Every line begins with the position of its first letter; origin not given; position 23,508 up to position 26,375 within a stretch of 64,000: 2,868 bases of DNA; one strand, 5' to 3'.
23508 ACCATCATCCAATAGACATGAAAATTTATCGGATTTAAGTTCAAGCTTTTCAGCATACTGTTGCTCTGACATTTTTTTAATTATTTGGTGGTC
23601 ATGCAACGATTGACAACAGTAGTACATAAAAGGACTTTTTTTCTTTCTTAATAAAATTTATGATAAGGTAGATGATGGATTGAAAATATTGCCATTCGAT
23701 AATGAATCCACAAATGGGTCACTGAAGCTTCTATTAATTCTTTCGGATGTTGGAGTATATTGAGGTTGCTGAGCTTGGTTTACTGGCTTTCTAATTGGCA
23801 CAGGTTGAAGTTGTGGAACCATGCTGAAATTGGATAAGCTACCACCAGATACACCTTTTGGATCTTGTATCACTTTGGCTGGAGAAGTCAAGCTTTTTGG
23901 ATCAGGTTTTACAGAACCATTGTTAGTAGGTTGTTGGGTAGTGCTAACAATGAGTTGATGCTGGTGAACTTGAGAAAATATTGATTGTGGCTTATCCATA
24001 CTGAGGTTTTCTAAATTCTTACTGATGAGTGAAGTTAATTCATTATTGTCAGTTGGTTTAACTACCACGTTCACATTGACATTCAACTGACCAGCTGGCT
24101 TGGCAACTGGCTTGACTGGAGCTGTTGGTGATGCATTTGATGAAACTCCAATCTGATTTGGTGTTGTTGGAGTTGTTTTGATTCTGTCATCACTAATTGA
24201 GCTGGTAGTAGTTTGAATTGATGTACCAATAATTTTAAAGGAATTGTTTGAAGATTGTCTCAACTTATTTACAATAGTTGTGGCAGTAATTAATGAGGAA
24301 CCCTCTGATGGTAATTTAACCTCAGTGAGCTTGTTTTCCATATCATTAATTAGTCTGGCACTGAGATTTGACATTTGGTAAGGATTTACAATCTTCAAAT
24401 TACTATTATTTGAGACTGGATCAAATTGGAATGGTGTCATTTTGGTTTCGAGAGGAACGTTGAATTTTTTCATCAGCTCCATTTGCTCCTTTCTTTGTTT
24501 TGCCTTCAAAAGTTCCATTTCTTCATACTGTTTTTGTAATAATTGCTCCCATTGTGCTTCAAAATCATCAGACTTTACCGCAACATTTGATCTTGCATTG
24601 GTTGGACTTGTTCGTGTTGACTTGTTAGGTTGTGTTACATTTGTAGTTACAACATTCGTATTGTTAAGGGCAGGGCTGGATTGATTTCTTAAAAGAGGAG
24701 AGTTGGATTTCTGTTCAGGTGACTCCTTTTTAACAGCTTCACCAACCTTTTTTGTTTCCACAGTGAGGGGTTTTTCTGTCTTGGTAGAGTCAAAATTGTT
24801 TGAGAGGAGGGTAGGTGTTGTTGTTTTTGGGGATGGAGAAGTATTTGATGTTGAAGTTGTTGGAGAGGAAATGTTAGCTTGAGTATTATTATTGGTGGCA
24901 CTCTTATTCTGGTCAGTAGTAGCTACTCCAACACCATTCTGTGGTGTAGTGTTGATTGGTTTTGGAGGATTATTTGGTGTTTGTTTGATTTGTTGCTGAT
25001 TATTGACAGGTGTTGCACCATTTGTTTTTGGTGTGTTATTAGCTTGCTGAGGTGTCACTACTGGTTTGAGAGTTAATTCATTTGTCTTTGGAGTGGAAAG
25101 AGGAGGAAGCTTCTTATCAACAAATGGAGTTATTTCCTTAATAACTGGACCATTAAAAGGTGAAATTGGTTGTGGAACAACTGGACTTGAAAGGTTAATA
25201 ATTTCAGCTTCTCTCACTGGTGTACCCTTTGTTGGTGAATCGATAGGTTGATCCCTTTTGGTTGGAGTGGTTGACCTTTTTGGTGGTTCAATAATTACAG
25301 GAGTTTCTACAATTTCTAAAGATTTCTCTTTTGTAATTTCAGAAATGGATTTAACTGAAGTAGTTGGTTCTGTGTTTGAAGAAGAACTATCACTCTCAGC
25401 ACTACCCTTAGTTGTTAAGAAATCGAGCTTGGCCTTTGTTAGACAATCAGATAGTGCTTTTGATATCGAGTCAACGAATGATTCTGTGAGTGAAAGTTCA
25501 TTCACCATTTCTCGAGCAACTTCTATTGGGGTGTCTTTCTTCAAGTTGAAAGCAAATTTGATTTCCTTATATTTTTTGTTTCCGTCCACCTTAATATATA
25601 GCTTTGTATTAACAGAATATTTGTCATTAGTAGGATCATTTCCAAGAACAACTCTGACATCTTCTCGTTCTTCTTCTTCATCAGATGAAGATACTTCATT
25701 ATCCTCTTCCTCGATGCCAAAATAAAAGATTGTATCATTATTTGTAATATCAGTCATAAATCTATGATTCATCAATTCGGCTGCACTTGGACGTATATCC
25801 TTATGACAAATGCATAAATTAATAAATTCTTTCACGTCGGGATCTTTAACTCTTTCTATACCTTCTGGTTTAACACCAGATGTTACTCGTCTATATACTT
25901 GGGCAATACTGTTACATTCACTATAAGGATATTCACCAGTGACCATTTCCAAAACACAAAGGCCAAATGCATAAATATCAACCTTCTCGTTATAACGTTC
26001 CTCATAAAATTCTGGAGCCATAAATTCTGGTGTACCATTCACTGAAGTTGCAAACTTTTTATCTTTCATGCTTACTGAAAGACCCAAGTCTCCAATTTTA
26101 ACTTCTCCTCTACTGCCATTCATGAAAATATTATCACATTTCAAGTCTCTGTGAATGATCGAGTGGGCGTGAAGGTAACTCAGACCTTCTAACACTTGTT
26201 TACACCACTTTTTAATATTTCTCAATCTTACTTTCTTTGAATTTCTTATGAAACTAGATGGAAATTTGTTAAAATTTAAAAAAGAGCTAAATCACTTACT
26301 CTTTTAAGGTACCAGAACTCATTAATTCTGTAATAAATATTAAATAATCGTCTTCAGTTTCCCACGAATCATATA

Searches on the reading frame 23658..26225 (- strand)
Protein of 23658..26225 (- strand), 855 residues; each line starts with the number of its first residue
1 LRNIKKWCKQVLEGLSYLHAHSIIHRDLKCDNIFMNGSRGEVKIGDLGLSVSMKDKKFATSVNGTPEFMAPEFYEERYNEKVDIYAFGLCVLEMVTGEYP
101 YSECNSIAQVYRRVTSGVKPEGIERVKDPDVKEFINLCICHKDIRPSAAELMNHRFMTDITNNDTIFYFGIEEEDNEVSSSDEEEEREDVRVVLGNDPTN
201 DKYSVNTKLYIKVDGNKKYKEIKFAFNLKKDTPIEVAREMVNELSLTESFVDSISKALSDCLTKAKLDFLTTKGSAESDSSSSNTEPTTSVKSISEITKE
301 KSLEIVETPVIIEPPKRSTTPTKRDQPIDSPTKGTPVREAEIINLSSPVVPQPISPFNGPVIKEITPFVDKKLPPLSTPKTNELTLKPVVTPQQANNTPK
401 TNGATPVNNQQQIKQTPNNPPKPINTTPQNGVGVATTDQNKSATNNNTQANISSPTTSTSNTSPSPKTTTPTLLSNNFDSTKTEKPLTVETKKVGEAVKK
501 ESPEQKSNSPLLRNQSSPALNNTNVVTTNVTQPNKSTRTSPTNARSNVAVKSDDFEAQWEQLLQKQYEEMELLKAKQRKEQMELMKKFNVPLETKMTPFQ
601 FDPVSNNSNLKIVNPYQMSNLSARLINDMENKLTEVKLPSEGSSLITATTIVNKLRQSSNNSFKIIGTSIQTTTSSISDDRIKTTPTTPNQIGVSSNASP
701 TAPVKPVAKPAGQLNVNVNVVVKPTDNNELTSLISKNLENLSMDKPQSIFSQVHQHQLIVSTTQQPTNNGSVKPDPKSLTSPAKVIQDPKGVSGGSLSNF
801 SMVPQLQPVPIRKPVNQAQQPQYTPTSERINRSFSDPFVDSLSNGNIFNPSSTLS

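Call 64: search_protein_families(library=pfam, proteins=[window:23658-26225:-], max_evalue=0.001)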
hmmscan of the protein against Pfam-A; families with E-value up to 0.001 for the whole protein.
window:23658-26225:- (855 aa): 4 families
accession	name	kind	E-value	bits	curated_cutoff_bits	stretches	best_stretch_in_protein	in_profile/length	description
PF00069.31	Pkinase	-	3.9e-35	122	31.7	1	2-157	98-263/263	Protein kinase domain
PF07714.23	PK_Tyr_Ser-Thr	-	6.3e-24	85.1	23.1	1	4-153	104-256/258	Protein tyrosine and serine/threonine kinase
PF12202.14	OSR1_C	-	1.3e-05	25.6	22.4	1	216-260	16-60/63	Oxidative-stress-responsive kinase 1 C-terminal domain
PF24889.1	CCTL2_WNK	-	6.5e-05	23.1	27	1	218-266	22-70/75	WNK CCTL2 domain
